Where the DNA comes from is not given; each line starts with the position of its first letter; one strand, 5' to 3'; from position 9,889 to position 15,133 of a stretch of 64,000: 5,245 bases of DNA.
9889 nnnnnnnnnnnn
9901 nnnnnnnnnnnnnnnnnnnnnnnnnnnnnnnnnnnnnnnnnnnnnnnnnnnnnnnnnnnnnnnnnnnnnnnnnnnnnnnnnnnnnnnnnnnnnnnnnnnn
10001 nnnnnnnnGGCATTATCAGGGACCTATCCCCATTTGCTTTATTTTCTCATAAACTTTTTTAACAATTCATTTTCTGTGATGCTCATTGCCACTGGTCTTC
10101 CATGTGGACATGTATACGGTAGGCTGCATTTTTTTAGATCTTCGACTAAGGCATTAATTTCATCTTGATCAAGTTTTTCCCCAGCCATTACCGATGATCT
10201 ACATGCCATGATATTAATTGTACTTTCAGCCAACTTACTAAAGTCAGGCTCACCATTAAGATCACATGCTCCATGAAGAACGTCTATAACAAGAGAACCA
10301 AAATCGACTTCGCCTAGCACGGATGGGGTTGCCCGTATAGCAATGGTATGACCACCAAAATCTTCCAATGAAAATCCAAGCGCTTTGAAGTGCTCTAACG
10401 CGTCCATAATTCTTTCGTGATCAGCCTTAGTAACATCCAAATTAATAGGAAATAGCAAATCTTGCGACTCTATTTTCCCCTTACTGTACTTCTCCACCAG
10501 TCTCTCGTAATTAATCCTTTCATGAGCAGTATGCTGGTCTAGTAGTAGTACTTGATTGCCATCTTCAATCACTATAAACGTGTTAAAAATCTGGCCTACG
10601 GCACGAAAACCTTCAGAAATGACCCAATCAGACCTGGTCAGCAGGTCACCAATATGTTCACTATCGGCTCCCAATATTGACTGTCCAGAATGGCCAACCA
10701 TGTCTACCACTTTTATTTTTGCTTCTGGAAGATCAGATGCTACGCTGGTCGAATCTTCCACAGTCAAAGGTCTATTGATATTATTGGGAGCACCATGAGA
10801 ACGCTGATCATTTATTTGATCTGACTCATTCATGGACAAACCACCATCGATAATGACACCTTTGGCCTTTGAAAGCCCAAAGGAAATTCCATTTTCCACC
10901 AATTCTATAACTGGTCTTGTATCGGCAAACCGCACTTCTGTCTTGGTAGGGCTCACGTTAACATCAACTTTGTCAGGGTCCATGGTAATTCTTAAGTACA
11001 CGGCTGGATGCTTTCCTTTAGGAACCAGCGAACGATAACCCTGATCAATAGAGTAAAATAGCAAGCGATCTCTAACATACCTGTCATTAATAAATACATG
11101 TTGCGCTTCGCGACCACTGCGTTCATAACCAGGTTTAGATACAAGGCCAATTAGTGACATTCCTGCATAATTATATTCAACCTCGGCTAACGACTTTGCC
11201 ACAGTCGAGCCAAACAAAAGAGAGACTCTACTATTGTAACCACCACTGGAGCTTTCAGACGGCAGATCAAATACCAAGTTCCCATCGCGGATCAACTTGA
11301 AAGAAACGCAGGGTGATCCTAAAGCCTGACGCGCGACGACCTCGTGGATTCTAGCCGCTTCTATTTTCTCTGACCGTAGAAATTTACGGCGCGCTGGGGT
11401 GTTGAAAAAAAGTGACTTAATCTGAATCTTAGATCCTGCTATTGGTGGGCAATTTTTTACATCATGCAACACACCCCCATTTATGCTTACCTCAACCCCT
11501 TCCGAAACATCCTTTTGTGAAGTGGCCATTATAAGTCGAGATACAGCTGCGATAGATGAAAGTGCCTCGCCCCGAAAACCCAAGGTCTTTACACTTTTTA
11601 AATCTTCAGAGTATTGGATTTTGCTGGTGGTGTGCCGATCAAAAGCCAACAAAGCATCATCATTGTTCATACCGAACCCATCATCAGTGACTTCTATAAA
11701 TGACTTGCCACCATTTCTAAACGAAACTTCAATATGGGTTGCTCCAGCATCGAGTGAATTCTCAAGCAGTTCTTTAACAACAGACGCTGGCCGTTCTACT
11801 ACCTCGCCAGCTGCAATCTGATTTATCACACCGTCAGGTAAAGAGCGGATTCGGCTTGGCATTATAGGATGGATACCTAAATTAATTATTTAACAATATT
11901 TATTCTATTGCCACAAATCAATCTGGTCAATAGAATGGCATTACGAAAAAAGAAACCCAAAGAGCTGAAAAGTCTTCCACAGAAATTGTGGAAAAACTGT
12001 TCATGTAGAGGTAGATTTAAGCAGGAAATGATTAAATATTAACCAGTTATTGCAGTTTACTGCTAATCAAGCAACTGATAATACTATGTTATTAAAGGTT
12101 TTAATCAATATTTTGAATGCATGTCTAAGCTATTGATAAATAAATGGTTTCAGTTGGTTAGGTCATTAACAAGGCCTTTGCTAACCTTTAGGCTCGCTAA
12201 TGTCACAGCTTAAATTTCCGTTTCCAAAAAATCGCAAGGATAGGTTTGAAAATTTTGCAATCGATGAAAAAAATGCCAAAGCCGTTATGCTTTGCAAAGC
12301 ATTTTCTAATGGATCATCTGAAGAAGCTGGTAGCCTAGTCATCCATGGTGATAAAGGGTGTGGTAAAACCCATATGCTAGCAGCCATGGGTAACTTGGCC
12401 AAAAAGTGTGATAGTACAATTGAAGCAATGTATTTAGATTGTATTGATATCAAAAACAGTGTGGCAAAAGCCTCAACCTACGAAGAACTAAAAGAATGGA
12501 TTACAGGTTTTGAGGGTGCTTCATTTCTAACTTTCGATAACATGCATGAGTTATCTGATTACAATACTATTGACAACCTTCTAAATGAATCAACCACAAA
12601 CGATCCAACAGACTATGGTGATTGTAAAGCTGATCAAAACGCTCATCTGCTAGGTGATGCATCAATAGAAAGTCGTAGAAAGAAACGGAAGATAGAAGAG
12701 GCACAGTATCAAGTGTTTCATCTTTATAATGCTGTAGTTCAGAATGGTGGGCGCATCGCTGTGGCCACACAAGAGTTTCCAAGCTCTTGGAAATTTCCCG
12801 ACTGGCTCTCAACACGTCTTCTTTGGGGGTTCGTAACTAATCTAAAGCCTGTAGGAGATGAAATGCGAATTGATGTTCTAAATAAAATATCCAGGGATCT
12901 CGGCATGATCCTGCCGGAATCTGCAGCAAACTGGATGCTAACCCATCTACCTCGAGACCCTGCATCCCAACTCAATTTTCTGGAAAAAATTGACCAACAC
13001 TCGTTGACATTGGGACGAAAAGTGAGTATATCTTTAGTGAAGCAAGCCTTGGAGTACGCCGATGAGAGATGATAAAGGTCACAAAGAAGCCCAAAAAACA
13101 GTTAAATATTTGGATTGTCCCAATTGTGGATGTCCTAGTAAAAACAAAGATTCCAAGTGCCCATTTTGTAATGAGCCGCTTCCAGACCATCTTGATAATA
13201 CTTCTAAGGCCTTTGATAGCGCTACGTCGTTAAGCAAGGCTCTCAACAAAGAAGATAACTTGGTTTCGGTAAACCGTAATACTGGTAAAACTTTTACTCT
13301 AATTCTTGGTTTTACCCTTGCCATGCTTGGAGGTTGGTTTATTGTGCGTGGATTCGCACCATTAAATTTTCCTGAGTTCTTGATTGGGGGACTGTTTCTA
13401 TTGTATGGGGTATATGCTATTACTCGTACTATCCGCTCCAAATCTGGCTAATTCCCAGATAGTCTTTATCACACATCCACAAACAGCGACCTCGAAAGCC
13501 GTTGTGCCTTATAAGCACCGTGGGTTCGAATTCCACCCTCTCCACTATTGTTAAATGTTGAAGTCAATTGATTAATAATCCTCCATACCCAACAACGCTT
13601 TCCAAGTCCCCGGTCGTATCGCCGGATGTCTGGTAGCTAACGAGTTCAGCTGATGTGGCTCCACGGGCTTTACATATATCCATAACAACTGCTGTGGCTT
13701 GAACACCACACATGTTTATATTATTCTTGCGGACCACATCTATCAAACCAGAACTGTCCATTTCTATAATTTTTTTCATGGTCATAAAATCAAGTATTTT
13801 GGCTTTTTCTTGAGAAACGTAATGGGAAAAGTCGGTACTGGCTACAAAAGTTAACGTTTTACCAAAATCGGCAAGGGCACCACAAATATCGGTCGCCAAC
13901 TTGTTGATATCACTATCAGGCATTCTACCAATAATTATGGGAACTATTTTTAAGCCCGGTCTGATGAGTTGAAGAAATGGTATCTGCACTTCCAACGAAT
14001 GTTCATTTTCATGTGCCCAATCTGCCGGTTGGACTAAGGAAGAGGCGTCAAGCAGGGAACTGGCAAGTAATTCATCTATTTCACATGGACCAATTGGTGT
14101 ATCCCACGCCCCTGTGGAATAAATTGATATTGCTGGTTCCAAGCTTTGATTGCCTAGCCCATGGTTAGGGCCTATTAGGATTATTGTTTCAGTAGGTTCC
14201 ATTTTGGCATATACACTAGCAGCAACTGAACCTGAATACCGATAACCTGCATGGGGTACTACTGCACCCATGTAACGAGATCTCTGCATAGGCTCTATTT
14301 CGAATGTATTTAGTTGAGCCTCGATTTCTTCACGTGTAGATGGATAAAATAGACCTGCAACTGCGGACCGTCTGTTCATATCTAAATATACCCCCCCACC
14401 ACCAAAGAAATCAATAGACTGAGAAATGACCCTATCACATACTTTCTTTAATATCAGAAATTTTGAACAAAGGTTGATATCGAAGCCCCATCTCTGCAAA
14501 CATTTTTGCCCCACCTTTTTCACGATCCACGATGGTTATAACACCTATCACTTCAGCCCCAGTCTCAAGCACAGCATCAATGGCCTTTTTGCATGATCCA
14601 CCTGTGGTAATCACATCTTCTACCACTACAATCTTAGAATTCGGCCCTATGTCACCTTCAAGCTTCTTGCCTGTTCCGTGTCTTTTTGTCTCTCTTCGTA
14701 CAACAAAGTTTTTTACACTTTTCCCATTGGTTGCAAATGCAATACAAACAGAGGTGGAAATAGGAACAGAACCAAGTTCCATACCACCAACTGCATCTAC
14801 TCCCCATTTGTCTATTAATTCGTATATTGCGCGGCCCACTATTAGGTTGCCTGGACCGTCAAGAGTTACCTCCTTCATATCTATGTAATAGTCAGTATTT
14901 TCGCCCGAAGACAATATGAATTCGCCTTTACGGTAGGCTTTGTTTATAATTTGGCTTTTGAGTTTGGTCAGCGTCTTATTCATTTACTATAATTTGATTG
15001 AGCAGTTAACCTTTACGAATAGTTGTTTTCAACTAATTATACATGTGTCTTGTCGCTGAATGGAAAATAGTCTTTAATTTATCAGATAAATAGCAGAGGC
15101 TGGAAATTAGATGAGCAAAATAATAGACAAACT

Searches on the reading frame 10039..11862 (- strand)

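Call 60: search_protein_families(library=pfam, proteins=[window:10039-11862:-], max_evalue=0.00001)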
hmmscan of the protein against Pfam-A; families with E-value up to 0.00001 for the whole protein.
window:10039-11862:- (607 aa): 4 families
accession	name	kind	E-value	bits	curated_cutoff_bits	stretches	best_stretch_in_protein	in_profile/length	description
PF08676.16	MutL_C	-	1.1e-38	132.5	25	1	422-564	1-142/142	MutL C terminal dimerisation domain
PF01119.25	DNA_mis_repair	-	3e-33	114.4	26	1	216-327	4-115/119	DNA mismatch repair protein, C-terminal domain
PF13589.12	HATPase_c_3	-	4.3e-11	43.4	25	1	26-126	4-104/137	Histidine kinase-, DNA gyrase B-, and HSP90-like ATPase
PF02518.31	HATPase_c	-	1.1e-06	29.4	26.4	1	23-85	4-64/111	Histidine kinase-, DNA gyrase B-, and HSP90-like ATPase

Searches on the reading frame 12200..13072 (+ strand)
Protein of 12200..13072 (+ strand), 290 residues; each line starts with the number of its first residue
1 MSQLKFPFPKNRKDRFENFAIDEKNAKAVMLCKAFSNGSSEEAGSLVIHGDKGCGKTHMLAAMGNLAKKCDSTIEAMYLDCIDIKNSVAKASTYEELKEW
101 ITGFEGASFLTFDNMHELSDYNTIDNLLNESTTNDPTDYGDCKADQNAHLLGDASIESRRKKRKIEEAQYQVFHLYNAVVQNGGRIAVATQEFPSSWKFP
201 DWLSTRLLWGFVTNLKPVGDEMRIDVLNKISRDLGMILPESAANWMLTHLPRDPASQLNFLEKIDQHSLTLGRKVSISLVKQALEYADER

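Call 60: search_protein_families(library=pfam, proteins=[window:12200-13072:+], max_evalue=0.00001)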
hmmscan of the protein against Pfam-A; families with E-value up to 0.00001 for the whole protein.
window:12200-13072:+ (290 aa): 2 families
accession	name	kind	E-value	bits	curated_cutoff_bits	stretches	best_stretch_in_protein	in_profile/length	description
PF00308.24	Bac_DnaA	-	1.3e-15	58.4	23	1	11-126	2-117/162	Bacterial DnaA ATPAse domain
PF22688.2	Hda_lid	-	2.1e-12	47.3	27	1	220-284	1-65/65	Hda, lid domain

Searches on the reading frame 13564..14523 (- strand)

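Call 61: search_protein_families(library=pfam, proteins=[window:13564-14523:-], max_evalue=0.00001)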
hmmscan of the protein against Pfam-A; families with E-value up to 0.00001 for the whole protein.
window:13564-14523:- (319 aa): 1 family
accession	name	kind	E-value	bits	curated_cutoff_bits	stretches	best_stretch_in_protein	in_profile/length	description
PF01875.22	Memo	-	8.8e-65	219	27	1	53-316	2-268/269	Memo-like protein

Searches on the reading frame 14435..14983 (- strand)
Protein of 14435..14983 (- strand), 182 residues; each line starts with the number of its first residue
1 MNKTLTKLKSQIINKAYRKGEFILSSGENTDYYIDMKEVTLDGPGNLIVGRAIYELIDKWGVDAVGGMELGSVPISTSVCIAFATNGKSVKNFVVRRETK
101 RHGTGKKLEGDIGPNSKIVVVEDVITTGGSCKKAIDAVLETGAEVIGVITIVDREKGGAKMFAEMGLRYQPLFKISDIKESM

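Call 61: search_protein_families(library=pfam, proteins=[window:14435-14983:-], max_evalue=0.00001)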
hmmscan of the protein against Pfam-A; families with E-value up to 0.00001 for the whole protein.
window:14435-14983:- (182 aa): 2 families
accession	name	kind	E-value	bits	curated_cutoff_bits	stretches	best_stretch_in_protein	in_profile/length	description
PF00156.33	Pribosyltran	-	6.5e-11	42.2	26.3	1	48-157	14-129/158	Phosphoribosyl transferase domain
PF14681.12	UPRTase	-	8.9e-06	25.8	27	0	102-164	108-171/206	Uracil phosphoribosyltransferase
